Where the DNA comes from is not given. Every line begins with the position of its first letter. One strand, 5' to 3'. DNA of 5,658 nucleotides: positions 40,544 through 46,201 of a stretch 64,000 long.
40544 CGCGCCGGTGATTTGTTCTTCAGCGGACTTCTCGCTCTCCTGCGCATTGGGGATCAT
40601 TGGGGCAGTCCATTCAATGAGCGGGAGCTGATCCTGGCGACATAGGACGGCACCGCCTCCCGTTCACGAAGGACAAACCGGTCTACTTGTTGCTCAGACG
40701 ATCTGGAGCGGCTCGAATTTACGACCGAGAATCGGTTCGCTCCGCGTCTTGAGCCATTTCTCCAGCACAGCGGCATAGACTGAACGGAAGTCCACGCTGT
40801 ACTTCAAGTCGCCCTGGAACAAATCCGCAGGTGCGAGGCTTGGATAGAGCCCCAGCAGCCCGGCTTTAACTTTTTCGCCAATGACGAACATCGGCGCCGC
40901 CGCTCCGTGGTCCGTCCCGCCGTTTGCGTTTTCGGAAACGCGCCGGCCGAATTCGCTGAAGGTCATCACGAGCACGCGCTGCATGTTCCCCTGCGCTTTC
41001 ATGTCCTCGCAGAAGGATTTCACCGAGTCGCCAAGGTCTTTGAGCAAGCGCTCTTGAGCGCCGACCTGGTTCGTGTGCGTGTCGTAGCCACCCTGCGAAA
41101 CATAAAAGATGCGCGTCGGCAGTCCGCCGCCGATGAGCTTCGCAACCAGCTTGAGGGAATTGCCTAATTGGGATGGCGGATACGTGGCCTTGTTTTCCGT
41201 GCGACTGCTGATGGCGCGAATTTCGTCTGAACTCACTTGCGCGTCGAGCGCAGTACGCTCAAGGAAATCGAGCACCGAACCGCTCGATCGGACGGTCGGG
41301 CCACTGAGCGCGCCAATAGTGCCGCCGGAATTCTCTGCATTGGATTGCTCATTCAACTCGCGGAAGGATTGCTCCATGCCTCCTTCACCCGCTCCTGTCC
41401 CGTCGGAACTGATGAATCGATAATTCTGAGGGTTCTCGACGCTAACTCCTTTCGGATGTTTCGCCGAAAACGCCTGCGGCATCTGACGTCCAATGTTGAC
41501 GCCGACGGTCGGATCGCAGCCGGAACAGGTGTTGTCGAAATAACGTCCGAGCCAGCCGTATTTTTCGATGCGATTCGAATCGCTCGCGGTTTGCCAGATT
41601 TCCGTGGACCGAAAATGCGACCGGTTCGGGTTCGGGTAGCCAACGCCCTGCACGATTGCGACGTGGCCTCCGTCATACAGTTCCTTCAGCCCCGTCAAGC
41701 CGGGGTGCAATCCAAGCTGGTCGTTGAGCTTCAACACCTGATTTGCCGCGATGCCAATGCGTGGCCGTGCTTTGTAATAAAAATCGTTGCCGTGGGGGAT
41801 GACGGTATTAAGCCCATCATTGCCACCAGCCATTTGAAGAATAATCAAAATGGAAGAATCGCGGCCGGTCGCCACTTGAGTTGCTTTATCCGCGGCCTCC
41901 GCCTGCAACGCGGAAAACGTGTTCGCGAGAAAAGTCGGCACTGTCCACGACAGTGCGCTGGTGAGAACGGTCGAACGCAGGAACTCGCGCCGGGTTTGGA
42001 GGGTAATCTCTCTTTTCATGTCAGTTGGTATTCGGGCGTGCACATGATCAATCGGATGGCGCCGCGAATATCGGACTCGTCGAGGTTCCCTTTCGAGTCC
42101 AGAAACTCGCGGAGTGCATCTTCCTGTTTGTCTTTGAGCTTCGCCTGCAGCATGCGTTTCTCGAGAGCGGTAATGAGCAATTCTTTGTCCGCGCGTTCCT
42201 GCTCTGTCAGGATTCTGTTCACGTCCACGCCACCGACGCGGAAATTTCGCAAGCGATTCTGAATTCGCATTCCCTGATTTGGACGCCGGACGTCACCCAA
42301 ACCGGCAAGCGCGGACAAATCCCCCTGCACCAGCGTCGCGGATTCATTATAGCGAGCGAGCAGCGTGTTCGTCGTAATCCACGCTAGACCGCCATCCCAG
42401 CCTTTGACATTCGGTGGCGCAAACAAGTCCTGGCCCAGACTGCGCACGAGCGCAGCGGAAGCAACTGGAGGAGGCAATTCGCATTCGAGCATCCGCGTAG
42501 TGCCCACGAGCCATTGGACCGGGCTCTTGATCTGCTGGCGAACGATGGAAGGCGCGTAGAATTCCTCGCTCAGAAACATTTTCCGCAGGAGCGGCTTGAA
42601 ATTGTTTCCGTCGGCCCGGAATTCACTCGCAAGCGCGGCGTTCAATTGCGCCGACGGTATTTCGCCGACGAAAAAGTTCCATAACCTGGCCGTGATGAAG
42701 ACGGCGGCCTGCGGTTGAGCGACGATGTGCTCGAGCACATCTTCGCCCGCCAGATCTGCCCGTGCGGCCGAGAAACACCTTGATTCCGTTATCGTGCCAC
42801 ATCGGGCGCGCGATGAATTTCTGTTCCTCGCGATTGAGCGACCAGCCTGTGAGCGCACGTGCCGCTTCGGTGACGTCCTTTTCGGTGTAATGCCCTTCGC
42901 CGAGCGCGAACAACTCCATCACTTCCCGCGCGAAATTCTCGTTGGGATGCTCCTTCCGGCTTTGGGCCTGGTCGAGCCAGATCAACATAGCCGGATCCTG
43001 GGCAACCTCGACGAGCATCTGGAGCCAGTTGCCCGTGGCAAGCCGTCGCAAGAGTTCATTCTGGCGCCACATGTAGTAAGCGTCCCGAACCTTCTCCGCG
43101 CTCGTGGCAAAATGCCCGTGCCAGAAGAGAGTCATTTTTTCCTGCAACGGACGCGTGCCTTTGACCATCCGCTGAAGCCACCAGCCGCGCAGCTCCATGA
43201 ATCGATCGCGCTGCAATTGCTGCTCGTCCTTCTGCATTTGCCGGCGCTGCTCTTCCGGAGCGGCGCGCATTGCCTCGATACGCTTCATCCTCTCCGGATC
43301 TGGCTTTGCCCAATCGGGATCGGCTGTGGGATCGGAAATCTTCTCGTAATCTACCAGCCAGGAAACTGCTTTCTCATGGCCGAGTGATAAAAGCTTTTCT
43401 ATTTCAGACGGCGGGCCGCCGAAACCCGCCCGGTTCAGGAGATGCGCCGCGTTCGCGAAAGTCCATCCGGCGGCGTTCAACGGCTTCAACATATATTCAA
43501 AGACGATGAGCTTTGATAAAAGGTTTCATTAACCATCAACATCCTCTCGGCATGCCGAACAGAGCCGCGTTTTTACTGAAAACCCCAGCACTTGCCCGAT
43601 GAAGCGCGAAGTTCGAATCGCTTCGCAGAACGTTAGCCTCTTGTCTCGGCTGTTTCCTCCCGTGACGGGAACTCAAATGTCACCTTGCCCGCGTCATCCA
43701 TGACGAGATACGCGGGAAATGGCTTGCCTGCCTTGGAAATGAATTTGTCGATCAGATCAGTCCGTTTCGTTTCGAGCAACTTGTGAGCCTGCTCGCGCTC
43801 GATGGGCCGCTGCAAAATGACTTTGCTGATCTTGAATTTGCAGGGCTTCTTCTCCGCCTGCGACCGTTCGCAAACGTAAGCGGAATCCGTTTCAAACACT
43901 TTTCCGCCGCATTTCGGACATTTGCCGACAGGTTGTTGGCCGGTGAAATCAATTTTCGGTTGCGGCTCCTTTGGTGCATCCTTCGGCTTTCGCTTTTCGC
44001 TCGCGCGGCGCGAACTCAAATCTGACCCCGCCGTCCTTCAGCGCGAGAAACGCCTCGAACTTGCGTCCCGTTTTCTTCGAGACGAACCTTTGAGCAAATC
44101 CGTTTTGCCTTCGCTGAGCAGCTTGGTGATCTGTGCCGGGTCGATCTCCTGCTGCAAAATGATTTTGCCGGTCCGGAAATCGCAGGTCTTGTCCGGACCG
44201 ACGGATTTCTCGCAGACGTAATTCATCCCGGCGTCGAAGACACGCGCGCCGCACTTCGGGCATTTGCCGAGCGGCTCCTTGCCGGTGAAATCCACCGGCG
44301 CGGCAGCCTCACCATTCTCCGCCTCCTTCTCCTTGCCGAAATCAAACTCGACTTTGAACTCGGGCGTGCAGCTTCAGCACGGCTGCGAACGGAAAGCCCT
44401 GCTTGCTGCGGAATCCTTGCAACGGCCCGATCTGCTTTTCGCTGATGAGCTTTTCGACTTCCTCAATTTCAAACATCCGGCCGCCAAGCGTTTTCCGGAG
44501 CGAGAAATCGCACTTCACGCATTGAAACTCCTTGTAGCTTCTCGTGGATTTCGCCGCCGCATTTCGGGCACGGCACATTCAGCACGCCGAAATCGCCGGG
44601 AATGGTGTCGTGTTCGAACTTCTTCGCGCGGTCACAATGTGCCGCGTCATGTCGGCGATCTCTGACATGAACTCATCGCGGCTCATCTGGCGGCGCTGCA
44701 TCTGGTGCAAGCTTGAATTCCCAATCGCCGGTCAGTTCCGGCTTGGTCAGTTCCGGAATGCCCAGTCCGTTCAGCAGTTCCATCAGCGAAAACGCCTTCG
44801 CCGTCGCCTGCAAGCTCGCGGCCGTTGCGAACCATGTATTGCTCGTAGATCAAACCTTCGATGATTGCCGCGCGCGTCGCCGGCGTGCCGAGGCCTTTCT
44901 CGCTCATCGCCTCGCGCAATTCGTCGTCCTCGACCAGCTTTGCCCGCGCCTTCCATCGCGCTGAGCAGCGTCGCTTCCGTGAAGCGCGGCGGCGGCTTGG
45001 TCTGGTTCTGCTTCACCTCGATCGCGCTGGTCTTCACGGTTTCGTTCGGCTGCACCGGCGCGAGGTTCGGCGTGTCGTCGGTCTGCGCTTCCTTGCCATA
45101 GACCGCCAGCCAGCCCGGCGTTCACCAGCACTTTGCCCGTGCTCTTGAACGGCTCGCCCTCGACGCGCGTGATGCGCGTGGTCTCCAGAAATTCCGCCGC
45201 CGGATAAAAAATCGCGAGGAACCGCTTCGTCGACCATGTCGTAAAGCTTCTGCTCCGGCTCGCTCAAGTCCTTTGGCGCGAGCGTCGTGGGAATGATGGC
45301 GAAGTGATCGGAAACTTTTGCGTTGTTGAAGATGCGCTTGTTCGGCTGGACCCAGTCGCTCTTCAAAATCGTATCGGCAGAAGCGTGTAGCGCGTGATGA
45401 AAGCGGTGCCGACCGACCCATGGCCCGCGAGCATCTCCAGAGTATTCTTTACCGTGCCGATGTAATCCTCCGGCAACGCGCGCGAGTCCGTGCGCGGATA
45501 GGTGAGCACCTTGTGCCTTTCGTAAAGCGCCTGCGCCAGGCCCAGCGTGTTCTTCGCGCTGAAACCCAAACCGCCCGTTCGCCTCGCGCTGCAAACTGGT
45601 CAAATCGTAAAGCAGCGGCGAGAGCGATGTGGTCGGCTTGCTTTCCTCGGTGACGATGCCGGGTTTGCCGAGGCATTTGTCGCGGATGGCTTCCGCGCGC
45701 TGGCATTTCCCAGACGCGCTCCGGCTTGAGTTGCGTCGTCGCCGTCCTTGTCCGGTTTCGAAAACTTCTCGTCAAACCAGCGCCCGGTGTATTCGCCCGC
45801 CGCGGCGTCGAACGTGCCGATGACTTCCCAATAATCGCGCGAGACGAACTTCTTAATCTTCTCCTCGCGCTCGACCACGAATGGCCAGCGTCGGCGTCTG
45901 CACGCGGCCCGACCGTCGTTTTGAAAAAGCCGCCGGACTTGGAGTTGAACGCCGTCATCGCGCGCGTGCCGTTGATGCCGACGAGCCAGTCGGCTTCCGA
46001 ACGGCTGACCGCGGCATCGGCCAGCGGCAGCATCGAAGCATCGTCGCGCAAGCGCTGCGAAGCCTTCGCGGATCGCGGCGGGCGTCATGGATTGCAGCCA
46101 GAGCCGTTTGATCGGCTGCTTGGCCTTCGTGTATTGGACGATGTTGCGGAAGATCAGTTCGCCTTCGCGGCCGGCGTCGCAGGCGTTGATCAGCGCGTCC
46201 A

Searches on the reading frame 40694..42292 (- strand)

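Call 25: search_protein_families(library=pfam, proteins=[window:40694-42292:-], max_evalue=0.01)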
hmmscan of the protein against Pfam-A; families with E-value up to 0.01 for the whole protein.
window:40694-42292:- (532 aa): 1 family
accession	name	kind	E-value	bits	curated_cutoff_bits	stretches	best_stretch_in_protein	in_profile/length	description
PF07394.17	DUF1501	-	9.6e-29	101.1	27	1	149-492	4-354/390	Protein of unknown function (DUF1501)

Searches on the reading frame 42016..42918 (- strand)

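Call 25: search_protein_families(library=pfam, proteins=[window:42016-42918:-], max_evalue=0.01)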
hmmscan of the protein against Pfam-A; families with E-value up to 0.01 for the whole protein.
window:42016-42918:- (300 aa): 1 family
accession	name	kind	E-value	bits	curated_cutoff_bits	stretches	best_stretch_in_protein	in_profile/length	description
PF08811.16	DUF1800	-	3.5e-42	145.5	26.1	1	54-299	224-419/419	Protein of unknown function (DUF1800)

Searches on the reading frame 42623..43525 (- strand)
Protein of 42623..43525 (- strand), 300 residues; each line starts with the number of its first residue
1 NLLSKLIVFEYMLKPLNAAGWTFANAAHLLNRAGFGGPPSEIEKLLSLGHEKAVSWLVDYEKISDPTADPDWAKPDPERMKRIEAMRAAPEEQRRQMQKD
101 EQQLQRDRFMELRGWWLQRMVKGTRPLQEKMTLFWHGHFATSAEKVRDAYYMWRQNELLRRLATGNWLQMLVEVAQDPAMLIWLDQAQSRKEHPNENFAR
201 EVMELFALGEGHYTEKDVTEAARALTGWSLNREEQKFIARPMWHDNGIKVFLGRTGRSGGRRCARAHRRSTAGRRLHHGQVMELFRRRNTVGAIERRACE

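Call 25: search_protein_families(library=pfam, proteins=[window:42623-43525:-], max_evalue=0.01)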
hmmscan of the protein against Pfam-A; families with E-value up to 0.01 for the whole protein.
window:42623-43525:- (300 aa): 1 family
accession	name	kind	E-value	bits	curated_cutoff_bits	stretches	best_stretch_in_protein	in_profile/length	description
PF08811.16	DUF1800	-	7.6e-75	253.1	26.1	1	28-261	1-225/419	Protein of unknown function (DUF1800)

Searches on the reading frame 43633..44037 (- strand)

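Call 25: search_protein_families(library=pfam, proteins=[window:43633-44037:-], max_evalue=0.01)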
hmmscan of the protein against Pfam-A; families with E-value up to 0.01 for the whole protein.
window:43633-44037:- (134 aa): 2 families
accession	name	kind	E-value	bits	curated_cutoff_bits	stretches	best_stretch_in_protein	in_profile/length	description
PF13342.12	Toprim_Crpt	-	1.2e-22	80.1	32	1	66-124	2-60/60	C-terminal repeat of topoisomerase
PF08063.17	Zn_ribbon_PADR1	-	0.0014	18.8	25.1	1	37-72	2-38/42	PADR1 domain, zinc ribbon fold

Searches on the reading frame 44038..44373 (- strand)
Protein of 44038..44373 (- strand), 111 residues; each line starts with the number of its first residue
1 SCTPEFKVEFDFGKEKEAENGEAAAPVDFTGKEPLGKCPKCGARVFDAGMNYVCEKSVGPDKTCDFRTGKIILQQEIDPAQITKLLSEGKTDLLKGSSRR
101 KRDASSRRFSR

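Call 25: search_protein_families(library=pfam, proteins=[window:44038-44373:-], max_evalue=0.01)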
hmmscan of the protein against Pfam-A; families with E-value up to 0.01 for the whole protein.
window:44038-44373:- (111 aa): 2 families
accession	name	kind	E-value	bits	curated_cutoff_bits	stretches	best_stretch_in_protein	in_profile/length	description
PF13342.12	Toprim_Crpt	-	1.4e-09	38.3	32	1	63-97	1-35/60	C-terminal repeat of topoisomerase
PF08063.17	Zn_ribbon_PADR1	-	0.0014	18.8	25.1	1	35-69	2-37/42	PADR1 domain, zinc ribbon fold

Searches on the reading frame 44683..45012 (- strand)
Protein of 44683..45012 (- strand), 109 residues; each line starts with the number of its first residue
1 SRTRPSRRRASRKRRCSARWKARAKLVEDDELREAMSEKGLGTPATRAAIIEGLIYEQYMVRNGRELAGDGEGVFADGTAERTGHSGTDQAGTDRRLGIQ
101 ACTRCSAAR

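Call 25: search_protein_families(library=pfam, proteins=[window:44683-45012:-], max_evalue=0.01)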
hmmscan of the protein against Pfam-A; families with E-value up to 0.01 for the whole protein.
window:44683-45012:- (109 aa): 1 family
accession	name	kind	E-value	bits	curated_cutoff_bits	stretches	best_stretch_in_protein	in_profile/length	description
PF01131.25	Topoisom_bac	-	1.3e-07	31.4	35.1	1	25-67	322-364/411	DNA topoisomerase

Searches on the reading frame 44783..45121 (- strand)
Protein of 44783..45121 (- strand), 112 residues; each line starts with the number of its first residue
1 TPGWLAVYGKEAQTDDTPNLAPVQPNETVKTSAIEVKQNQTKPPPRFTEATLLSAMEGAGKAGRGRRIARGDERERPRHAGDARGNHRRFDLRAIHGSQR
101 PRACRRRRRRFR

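Call 25: search_protein_families(library=pfam, proteins=[window:44783-45121:-], max_evalue=0.01)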
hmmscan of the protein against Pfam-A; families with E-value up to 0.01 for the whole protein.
window:44783-45121:- (112 aa): 1 family
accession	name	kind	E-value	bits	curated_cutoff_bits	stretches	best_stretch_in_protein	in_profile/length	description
PF01131.25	Topoisom_bac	-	1.5e-12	47.7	35.1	1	2-60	279-337/411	DNA topoisomerase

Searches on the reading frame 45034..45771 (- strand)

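Call 25: search_protein_families(library=pfam, proteins=[window:45034-45771:-], max_evalue=0.01)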
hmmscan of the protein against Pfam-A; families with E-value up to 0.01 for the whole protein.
window:45034-45771:- (245 aa): 1 family
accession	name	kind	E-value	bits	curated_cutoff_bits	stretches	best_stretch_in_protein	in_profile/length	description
PF01131.25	Topoisom_bac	-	2.4e-11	43.7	35.1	2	144-180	202-241/411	DNA topoisomerase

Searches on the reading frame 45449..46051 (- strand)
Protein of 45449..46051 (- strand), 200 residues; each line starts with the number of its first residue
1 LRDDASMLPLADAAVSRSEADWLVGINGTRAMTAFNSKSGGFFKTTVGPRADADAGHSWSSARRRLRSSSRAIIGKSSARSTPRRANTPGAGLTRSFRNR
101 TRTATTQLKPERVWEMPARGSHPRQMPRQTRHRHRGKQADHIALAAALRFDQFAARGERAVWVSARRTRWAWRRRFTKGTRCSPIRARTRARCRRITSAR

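Call 25: search_protein_families(library=pfam, proteins=[window:45449-46051:-], max_evalue=0.01)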
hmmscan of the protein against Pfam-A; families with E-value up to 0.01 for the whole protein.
window:45449-46051:- (200 aa): 1 family
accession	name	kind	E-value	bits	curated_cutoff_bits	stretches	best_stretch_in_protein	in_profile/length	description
PF01131.25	Topoisom_bac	-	0.00034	20.2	35.1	1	10-37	6-31/411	DNA topoisomerase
